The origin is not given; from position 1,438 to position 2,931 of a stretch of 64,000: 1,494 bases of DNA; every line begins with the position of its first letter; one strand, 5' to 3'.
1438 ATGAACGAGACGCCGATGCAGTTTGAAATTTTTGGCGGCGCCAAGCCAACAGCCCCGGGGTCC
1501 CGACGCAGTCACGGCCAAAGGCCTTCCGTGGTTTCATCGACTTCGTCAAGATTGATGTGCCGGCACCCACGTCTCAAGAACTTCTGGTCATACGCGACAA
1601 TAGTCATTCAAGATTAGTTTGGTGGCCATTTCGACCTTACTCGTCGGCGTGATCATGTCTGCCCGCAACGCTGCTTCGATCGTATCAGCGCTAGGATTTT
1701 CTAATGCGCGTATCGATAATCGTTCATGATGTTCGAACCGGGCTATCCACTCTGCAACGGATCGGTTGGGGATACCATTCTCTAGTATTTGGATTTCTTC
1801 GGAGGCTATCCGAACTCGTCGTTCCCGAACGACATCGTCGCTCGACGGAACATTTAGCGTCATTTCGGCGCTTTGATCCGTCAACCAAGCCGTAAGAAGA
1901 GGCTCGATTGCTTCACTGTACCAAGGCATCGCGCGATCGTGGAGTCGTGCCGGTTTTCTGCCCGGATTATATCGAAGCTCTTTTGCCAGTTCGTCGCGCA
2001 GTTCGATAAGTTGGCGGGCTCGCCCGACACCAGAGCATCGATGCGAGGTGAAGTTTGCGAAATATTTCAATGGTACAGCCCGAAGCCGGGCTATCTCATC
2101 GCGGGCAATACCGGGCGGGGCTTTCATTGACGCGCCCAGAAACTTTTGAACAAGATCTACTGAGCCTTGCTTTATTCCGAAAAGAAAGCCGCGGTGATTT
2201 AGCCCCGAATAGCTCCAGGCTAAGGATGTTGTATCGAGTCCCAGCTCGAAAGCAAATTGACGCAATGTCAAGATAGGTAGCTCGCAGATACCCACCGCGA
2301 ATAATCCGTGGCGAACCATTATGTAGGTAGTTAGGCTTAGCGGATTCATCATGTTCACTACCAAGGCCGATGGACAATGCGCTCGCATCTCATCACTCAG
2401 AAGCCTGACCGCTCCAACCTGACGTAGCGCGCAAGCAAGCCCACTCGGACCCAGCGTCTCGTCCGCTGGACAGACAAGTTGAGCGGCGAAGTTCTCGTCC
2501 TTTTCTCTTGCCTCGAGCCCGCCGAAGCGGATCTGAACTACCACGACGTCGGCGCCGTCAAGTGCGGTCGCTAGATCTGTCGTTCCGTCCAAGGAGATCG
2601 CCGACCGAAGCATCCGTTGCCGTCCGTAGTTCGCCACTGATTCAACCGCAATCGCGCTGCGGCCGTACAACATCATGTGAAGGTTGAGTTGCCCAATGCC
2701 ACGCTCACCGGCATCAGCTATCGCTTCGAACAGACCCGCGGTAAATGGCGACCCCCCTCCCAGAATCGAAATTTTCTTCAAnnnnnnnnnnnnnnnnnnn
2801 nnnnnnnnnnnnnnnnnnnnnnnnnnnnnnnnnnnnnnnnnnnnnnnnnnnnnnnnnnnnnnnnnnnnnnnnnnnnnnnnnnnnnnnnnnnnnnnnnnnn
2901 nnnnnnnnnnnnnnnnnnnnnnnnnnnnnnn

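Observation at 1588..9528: Low-GC eight-gene cassette built around a DHQS-like sugar-phosphate cyclase: candidate (amino)cyclitol/carbasugar pathway inside an EPS locus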

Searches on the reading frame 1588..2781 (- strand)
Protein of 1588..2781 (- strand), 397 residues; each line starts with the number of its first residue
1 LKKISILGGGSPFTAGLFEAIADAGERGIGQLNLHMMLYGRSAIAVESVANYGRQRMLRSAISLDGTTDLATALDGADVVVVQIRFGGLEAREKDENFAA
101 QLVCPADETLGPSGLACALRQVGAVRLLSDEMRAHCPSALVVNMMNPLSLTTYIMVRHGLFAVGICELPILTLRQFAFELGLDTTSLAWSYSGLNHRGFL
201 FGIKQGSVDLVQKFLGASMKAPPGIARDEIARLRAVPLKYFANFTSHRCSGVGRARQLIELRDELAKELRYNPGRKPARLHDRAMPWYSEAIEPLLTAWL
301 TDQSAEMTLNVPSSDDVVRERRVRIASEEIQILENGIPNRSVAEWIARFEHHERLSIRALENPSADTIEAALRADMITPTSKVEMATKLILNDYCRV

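Call 4: search_protein_families(library=pfam, proteins=[window:1588-2781:-], max_evalue=0.01)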
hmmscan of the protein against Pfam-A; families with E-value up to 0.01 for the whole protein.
window:1588-2781:- (397 aa): 2 families
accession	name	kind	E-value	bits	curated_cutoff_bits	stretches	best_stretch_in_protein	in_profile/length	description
PF02056.22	Glyco_hydro_4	-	3.5e-20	72.8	23.2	1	3-173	1-174/183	Family 4 glycosyl hydrolase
PF11975.13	Glyco_hydro_4C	-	0.006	17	24.1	0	191-376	1-209/211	Family 4 glycosyl hydrolase C-terminal domain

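Call 5: search_protein_families(library=ncbifam, proteins=[window:1588-2781:-], max_evalue=0.01)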
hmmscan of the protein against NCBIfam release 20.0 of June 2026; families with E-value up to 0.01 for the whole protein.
window:1588-2781:- (397 aa): 2 families
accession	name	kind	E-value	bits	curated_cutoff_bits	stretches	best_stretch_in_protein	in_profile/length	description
NF011657.0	PRK15076.1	subfamily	2.4e-23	82.4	486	1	1-222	2-226/432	alpha-galactosidase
NF041089.1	alpha_gluc_AglA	equivalog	2.1e-06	26.9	650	1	129-201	133-205/464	alpha-glucosidase AglA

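Call 42: search_solved_structures(query=window:1588-2781:-, max_evalue=0.001, show_alignments=2)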
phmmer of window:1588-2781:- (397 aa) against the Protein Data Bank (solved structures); distinct sequences matched with E-value up to 0.001: 10.
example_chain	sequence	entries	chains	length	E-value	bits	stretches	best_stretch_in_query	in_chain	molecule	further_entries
1s6y_A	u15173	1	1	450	5.1e-25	91.8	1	3-216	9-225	6-phospho-beta-glucosidase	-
5c3m_A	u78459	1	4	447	3.6e-24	89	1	3-216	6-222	Putative 6-phospho-beta-glucosidase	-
6dux_A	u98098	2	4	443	2.3e-16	63.3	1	2-205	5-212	6-phospho-alpha-glucosidase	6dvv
1up7_A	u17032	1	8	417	7.9e-16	61.5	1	3-367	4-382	6-PHOSPHO-BETA-GLUCOSIDASE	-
1up6_A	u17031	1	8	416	7.9e-16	61.5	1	3-367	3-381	6-PHOSPHO-BETA-GLUCOSIDASE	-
1up4_A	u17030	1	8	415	8.9e-16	61.4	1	3-366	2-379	6-PHOSPHO-BETA-GLUCOSIDASE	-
1u8x_X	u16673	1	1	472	7.3e-15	58.4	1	4-213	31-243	Maltose-6'-phosphate glucosidase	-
6wbt_A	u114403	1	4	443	7.9e-14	55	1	3-214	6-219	cellulase IBT99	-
6vc6_A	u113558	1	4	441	1.5e-12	50.7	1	4-202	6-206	6-phospho-alpha-glucosidase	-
3fef_A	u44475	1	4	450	3.5e-09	39.7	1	3-174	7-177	Putative glucosidase lplD, ALPHA-GALACTURONIDASE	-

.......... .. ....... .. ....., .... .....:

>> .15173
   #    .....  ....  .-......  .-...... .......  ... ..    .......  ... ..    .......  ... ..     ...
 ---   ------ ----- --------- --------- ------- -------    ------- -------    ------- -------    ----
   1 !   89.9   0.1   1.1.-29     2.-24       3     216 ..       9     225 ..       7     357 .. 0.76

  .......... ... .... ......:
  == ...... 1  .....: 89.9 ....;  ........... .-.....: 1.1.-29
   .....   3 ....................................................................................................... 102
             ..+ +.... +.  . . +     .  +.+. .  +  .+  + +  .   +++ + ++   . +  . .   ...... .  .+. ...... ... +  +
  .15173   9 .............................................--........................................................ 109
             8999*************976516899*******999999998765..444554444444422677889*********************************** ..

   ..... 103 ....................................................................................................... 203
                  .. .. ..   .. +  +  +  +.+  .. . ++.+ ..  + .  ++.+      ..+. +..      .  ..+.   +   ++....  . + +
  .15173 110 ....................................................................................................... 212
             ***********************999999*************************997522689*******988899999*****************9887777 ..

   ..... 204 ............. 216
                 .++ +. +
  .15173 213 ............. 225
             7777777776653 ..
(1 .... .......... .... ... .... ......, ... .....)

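Call 71: search_solved_structures(query=window:1588-2781:-, max_evalue=1e-14, show_alignments=5)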
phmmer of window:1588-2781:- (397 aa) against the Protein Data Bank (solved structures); distinct sequences matched with E-value up to 1e-14: 7.
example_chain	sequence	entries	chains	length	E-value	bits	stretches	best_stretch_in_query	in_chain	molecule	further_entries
1s6y_A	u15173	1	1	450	5.1e-25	91.8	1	3-216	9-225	6-phospho-beta-glucosidase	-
5c3m_A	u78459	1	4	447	3.6e-24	89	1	3-216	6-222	Putative 6-phospho-beta-glucosidase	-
6dux_A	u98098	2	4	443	2.3e-16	63.3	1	2-205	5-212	6-phospho-alpha-glucosidase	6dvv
1up7_A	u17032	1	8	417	7.9e-16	61.5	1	3-367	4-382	6-PHOSPHO-BETA-GLUCOSIDASE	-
1up6_A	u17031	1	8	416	7.9e-16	61.5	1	3-367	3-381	6-PHOSPHO-BETA-GLUCOSIDASE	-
1up4_A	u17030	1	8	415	8.9e-16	61.4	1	3-366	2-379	6-PHOSPHO-BETA-GLUCOSIDASE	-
1u8x_X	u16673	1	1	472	7.3e-15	58.4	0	4-213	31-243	Maltose-6'-phosphate glucosidase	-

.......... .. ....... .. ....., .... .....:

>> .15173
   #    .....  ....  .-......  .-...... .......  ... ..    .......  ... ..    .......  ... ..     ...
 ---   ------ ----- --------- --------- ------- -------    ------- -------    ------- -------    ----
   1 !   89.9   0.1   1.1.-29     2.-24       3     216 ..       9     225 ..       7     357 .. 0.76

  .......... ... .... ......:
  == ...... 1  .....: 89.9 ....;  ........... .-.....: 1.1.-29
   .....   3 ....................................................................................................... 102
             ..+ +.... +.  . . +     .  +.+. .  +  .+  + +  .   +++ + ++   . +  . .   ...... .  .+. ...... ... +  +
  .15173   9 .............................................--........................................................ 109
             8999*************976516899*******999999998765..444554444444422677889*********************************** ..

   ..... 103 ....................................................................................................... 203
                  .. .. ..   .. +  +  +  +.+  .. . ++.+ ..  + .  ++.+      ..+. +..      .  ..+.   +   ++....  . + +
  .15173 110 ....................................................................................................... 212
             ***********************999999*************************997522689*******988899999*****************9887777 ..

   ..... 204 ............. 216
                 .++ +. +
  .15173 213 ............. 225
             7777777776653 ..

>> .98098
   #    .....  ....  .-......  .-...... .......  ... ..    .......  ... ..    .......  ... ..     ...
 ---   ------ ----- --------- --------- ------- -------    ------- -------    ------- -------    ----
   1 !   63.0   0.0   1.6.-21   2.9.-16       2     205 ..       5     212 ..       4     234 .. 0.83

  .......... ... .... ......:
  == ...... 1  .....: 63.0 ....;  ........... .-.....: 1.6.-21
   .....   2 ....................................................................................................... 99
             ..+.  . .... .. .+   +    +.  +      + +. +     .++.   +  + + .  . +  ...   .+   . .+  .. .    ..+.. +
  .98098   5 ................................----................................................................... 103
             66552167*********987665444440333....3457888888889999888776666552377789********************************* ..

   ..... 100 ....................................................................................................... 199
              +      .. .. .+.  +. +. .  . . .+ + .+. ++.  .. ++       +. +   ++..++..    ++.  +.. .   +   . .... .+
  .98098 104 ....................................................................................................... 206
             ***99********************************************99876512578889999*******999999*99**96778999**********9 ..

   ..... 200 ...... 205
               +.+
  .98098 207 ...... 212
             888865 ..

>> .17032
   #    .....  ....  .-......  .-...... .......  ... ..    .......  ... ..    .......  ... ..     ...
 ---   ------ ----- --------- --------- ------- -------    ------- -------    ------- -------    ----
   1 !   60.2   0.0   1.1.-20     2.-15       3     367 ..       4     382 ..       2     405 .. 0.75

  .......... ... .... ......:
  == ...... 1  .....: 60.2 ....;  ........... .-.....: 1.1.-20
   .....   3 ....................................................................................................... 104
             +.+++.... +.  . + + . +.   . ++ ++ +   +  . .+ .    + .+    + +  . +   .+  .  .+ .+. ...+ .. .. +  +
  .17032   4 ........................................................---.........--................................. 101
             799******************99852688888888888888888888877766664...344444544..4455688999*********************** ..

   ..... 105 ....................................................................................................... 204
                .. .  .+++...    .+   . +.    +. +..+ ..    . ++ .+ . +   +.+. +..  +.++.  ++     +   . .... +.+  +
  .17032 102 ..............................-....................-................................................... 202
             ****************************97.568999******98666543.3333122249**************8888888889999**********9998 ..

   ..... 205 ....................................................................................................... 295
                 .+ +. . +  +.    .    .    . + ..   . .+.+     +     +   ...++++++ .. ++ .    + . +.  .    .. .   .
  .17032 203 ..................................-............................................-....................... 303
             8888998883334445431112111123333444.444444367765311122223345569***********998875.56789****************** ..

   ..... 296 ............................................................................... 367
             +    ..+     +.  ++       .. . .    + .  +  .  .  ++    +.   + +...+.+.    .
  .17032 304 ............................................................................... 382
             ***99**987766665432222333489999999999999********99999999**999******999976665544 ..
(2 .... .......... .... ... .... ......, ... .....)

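Call 73: find_homologous_proteins(query=window:1588-2781:-, max_evalue=1e-20)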
Query window:1588-2781:- (397 aa): 106 proteins with E <= 1e-20 among 8000 candidates.
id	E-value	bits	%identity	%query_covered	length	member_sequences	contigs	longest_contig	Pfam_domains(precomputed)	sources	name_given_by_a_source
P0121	1.5e-260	882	100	100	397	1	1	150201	PF02056.23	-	-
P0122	1.0e-136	474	59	92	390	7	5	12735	PF02056.23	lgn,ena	-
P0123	5.0e-113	396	50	99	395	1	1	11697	PF02056.23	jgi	jgi:6-phospho-beta-glucosidase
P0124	3.3e-99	351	47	99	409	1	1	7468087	PF02056.23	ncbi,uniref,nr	ncbi:6-phospho-beta-glucosidase [Mesorhizobium sp. AR02]|uniref:family 4 glycosyl hydrolase n=1 Tax=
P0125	6.7e-99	350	46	99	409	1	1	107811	PF02056.23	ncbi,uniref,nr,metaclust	ncbi:putative 6-phospho-beta-glucosidase [Mesorhizobium metallidurans STM 2683]|uniref:Putative 6-ph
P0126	1.4e-98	349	48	98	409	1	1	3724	PF02056.23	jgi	jgi:6-phospho-beta-glucosidase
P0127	3.0e-98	348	47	98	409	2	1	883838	PF02056.23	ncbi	ncbi:family 4 glycosyl hydrolase [Mesorhizobium sp. f-mel]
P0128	5.9e-97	343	47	98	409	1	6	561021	PF02056.23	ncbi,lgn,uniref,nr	ncbi:6-phospho-beta-glucosidase [Mesorhizobium sp. CA18]|uniref:family 4 glycosyl hydrolase n=1 Tax=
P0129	3.0e-95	338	45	99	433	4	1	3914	PF02056.23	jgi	jgi:6-phospho-beta-glucosidase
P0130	6.4e-95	337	46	98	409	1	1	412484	PF02056.23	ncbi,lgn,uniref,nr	ncbi:6-phospho-beta-glucosidase [Mesorhizobium sp. B4-1-3]|uniref:family 4 glycosyl hydrolase n=1 Ta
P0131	1.1e-94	336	45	99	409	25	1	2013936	PF02056.23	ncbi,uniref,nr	ncbi:6-phospho-beta-glucosidase [Mesorhizobium sp. YC-39]|uniref:family 4 glycosyl hydrolase n=1 Tax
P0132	2.8e-84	302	42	98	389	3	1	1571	PF02056.23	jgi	jgi:6-phospho-beta-glucosidase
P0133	2.3e-82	295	43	98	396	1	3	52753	PF02056.23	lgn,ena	-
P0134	7.9e-80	287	40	98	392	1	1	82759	PF02056.23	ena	-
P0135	2.1e-79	286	42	98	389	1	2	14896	PF02056.23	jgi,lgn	jgi:6-phospho-beta-glucosidase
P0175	5.9e-64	235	36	99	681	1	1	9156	PF00483.30,PF11975.14,PF02056.23,PF12804.14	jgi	jgi:6-phospho-beta-glucosidase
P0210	7.6e-55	205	38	86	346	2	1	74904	PF02056.23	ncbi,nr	ncbi:putative glycoside hydrolase [Candidatus Paraburkholderia kirkii]|nr:putative glycoside hydrola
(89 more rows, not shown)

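Call 75: find_encoding_contigs(protein=P0210, flank=10000, max_places=2)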
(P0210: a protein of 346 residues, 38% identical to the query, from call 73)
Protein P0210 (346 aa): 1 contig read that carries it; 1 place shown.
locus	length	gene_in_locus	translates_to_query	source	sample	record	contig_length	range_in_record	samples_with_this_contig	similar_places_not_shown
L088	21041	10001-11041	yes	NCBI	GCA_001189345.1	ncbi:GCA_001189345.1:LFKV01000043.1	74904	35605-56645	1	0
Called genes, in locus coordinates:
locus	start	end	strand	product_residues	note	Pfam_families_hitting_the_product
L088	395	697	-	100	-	PF00589:Phage_integrase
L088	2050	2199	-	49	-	-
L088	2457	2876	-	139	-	PF08808:RES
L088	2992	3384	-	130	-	PF20432:Xre-like-HTH, PF09722:Xre_MbcA_ParS_C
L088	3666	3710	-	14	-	-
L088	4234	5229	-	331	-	PF13276:HTH_21, PF00665:rve, PF13683:rve_3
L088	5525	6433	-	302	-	PF13518:HTH_28 (faint), PF13565:HTH_32, PF13358:DDE_3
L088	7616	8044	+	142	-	PF24621:DHQS_C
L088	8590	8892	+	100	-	-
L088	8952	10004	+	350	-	PF01041:DegT_DnrJ_EryC1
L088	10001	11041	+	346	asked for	PF02056:Glyco_hydro_4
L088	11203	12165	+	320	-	PF01408:GFO_IDH_MocA, PF02894:GFO_IDH_MocA_C (weak), PF22725:GFO_IDH_MocA_C3, PF08635:ox_reductase_C (faint)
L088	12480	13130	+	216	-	PF00702:Hydrolase, PF13419:HAD_2, PF13242:Hydrolase_like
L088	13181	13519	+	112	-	-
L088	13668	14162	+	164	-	-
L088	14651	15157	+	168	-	-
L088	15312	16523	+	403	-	PF07690:MFS_1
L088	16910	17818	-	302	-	PF13518:HTH_28 (faint), PF13565:HTH_32, PF13358:DDE_3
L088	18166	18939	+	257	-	PF13276:HTH_21, PF00665:rve, PF13683:rve_3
